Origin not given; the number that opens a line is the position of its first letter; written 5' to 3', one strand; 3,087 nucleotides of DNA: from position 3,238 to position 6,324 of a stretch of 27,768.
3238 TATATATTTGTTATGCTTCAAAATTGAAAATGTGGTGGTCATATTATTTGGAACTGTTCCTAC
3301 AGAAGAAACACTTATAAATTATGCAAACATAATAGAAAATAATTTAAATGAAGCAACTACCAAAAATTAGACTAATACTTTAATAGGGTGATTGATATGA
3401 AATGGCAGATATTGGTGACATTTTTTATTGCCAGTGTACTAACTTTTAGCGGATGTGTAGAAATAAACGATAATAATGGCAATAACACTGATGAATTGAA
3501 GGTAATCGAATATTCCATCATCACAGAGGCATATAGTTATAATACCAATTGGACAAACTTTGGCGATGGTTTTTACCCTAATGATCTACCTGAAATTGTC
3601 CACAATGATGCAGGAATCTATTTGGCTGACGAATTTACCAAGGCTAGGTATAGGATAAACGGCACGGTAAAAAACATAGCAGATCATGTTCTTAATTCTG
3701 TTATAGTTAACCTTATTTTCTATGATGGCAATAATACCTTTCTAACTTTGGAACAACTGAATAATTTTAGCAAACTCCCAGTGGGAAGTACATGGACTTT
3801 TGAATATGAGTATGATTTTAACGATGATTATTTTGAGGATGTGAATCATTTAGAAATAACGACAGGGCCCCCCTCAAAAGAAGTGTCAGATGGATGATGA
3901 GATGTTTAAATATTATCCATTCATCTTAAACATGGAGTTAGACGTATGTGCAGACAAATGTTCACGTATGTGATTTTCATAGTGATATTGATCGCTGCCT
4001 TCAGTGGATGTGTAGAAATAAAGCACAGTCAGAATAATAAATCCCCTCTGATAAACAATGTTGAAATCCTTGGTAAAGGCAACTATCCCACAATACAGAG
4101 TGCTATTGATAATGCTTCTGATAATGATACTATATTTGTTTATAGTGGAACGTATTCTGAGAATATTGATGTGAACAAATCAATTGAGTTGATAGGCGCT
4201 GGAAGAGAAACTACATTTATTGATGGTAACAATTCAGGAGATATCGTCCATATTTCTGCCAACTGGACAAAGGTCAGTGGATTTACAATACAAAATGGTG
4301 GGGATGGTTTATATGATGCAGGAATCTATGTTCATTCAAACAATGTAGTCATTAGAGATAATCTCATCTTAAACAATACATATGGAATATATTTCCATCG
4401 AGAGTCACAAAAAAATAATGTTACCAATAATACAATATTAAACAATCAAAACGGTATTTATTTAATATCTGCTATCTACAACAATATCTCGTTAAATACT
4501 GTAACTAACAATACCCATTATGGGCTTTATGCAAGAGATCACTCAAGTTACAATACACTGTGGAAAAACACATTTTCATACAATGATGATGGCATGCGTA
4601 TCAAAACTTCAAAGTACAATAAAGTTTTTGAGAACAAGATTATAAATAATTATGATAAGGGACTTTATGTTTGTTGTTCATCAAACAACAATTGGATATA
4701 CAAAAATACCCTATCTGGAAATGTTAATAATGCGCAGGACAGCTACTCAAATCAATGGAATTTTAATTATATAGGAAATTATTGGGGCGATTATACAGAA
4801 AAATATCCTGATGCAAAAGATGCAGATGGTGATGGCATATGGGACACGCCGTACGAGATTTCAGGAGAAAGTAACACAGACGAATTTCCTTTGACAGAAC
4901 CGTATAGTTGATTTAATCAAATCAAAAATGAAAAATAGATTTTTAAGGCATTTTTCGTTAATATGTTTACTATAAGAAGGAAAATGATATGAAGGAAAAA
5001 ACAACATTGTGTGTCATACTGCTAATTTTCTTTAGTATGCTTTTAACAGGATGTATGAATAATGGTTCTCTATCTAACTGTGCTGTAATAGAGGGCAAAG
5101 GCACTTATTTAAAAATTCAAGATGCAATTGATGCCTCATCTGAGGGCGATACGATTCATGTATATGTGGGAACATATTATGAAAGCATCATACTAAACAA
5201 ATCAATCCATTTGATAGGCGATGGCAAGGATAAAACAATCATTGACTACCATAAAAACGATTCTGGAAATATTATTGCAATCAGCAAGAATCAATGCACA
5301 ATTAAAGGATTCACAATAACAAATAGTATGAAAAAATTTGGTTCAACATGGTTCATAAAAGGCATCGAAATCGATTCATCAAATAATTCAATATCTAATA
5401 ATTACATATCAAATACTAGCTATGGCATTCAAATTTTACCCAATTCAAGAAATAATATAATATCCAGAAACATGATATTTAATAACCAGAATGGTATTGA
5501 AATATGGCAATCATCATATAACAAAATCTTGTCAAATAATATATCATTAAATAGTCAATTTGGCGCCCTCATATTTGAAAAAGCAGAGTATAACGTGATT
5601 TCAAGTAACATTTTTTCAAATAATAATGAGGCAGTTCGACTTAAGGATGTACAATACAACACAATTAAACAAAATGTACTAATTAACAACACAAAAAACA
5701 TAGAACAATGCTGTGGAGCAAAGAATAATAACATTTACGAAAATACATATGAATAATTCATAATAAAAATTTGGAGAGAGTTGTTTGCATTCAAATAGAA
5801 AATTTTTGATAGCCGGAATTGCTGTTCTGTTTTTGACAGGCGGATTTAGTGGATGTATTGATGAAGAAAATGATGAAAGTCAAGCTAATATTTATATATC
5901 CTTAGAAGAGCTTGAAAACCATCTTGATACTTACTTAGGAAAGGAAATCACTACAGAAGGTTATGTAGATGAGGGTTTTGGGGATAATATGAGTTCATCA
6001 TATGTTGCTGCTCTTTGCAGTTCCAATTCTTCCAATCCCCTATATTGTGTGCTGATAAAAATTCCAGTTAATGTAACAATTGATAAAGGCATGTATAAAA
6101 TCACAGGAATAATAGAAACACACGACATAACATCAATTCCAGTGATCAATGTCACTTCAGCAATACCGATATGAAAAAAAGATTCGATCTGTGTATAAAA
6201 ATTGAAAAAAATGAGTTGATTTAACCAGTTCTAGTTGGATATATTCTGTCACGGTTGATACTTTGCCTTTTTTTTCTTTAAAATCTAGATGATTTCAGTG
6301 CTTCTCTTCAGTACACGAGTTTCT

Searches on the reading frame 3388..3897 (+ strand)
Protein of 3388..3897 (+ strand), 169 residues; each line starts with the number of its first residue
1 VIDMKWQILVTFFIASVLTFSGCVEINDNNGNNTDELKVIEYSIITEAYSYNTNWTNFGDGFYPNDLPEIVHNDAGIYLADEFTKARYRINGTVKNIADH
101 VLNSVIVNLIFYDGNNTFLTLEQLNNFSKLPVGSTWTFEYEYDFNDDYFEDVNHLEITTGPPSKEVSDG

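Call 10: search_protein_families(library=pfam, proteins=[window:3388-3897:+], max_evalue=0.001)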
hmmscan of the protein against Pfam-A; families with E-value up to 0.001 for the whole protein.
window:3388-3897:+ (169 aa): 0 families

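Call 72: search_protein_families(library=ncbifam, proteins=[window:3388-3897:+], max_evalue=0.01)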
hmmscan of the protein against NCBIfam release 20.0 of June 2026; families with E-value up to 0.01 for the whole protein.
window:3388-3897:+ (169 aa): 1 family
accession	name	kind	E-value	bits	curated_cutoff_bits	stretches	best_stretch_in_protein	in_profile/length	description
NF038353.1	FxLYD_dom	domain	4.7e-07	29.6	23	1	88-157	4-69/71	FxLYD domain-containing protein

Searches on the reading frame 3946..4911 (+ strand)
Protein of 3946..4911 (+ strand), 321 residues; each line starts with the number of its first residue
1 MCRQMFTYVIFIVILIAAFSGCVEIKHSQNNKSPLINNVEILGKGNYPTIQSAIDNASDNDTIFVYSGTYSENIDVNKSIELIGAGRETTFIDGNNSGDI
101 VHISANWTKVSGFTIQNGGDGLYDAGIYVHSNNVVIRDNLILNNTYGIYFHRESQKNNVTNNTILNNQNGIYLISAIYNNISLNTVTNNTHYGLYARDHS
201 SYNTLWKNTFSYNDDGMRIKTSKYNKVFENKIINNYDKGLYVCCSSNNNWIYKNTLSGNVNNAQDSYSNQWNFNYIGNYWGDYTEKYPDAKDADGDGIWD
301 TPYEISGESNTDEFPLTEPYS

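Call 10: search_protein_families(library=pfam, proteins=[window:3946-4911:+], max_evalue=0.001)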
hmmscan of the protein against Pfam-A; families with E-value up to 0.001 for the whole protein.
window:3946-4911:+ (321 aa): 3 families
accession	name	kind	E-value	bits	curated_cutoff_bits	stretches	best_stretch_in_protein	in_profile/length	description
PF05048.19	NosD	-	2.2e-25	89.8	23.6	1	55-284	2-211/212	Periplasmic copper-binding protein (NosD)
PF13229.12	Beta_helix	-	1e-13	51.6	25.9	2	170-277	48-155/158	Right handed beta helix region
PF01095.25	Pectinesterase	-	9e-06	25.1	27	1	43-97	8-69/298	Pectinesterase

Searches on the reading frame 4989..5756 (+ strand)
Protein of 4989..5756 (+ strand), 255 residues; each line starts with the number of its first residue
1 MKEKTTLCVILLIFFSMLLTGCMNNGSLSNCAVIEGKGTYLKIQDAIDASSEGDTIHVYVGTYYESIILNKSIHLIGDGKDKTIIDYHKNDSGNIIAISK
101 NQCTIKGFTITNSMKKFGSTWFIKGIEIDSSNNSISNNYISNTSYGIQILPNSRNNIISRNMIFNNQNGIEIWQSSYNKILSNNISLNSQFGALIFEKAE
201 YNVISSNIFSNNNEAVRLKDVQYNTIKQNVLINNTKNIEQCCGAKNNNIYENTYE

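Call 10: search_protein_families(library=pfam, proteins=[window:4989-5756:+], max_evalue=0.001)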
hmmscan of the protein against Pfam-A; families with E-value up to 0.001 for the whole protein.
window:4989-5756:+ (255 aa): 3 families
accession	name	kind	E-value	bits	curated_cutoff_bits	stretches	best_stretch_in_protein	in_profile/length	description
PF13229.12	Beta_helix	-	1.1e-15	58.1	25.9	2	125-253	2-133/158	Right handed beta helix region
PF05048.19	NosD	-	2.1e-15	57.2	23.6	1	48-250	2-186/212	Periplasmic copper-binding protein (NosD)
PF01095.25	Pectinesterase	-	2.3e-05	23.7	27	1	35-93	7-72/298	Pectinesterase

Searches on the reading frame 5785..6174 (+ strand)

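Call 11: search_protein_families(library=pfam, proteins=[window:5785-6174:+], max_evalue=0.001)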
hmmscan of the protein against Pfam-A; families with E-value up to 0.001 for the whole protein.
window:5785-6174:+ (129 aa): 1 family
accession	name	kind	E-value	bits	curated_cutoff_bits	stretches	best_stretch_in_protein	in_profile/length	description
PF21537.2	DUF1980_C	-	0.00079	19.5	25.9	0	36-125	31-127/141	DUF1980 C-terminal domain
